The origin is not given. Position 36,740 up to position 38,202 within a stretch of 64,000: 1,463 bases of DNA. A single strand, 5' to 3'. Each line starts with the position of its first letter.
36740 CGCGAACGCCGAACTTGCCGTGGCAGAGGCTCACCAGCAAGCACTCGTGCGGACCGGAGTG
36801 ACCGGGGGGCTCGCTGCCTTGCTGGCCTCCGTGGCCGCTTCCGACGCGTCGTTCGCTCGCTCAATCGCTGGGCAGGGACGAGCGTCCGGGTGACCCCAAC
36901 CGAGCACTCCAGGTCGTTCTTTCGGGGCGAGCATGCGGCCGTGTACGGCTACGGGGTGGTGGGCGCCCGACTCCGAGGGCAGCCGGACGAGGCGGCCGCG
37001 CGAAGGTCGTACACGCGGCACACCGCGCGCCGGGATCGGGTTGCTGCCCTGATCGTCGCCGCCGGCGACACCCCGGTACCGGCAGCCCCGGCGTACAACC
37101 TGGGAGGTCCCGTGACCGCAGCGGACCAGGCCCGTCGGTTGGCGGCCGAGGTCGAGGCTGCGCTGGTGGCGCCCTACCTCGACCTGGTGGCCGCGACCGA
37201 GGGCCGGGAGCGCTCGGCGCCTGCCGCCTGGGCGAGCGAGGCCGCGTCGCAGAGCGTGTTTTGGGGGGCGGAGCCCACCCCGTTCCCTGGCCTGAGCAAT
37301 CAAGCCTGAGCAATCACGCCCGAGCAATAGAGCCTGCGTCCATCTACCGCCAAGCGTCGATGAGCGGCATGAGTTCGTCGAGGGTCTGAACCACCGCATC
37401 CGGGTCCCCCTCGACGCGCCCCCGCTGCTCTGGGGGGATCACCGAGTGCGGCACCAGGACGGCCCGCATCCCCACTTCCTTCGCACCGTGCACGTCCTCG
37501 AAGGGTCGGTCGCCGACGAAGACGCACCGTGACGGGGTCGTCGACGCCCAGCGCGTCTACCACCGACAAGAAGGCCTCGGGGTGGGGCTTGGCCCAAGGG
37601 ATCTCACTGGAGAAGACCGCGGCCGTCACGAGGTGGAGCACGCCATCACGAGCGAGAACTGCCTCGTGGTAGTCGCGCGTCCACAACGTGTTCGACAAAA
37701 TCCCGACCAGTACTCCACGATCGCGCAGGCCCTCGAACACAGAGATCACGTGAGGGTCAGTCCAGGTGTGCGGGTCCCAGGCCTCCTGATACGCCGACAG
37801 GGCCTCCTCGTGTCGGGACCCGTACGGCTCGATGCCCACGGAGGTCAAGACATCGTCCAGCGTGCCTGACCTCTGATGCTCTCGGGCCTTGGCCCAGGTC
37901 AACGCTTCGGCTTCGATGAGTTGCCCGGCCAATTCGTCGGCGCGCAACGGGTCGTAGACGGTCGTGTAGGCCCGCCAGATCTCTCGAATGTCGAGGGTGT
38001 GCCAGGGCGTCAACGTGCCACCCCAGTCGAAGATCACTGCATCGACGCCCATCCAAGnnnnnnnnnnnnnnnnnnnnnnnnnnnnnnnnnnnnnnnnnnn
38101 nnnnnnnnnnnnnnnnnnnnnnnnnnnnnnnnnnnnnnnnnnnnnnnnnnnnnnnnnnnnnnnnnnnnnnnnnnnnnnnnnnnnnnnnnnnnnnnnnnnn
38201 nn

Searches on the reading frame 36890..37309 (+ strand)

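Call 31: search_protein_families(library=pfam, proteins=[window:36890-37309:+], max_evalue=0.00001)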
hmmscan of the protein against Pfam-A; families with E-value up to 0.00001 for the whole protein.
window:36890-37309:+ (139 aa): 1 family
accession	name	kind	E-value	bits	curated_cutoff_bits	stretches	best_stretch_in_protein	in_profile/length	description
PF14530.12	DUF4439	-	1.9e-32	113.1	28.8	1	12-136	7-131/132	Domain of unknown function (DUF4439)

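Call 48: search_protein_families(library=ncbifam, proteins=[window:36890-37309:+], max_evalue=0.00001)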
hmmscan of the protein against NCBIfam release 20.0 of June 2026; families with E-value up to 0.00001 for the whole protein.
window:36890-37309:+ (139 aa): 0 families

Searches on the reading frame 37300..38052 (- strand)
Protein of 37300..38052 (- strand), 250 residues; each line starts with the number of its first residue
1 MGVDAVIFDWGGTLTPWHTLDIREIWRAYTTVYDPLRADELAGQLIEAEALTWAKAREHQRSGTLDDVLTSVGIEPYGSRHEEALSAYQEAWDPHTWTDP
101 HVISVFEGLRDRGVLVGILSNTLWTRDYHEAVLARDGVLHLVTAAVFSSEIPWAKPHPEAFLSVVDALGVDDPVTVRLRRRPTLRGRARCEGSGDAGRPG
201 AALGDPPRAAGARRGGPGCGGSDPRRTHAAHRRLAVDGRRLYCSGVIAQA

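Call 31: search_protein_families(library=pfam, proteins=[window:37300-38052:-], max_evalue=0.00001)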
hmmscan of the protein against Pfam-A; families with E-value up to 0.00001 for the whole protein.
window:37300-38052:- (250 aa): 1 family
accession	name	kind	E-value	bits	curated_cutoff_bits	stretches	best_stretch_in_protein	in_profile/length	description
PF00702.32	Hydrolase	-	7.2e-10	40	26.4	1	3-171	1-170/191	haloacid dehalogenase-like hydrolase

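Call 48: search_protein_families(library=ncbifam, proteins=[window:37300-38052:-], max_evalue=0.00001)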
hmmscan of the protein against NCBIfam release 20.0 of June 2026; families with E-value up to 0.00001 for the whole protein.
window:37300-38052:- (250 aa): 5 families
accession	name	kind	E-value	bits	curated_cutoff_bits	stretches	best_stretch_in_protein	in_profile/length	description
TIGR02253.1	CTE7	subfamily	2.2e-09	37.4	169.75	1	3-172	2-167/221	TIGR02253 family HAD-type hydrolase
TIGR01428.1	HAD_type_II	equivalog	4.2e-07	30.2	125.4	1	4-171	2-163/197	haloacid dehalogenase type II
TIGR02009.1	PGMB-YQAB-SF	subfamily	6e-07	29.8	153.35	1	4-171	2-159/186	beta-phosphoglucomutase family hydrolase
TIGR02247.1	HAD-1A3-hyp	subfamily_domain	1.1e-06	28.5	125.4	1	3-171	2-168/211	epoxide hydrolase N-terminal domain-like phosphatase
TIGR02252.1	DREG-2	subfamily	1.8e-06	27.9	155.2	1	92-170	99-175/203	HAD hydrolase, REG-2-like, family IA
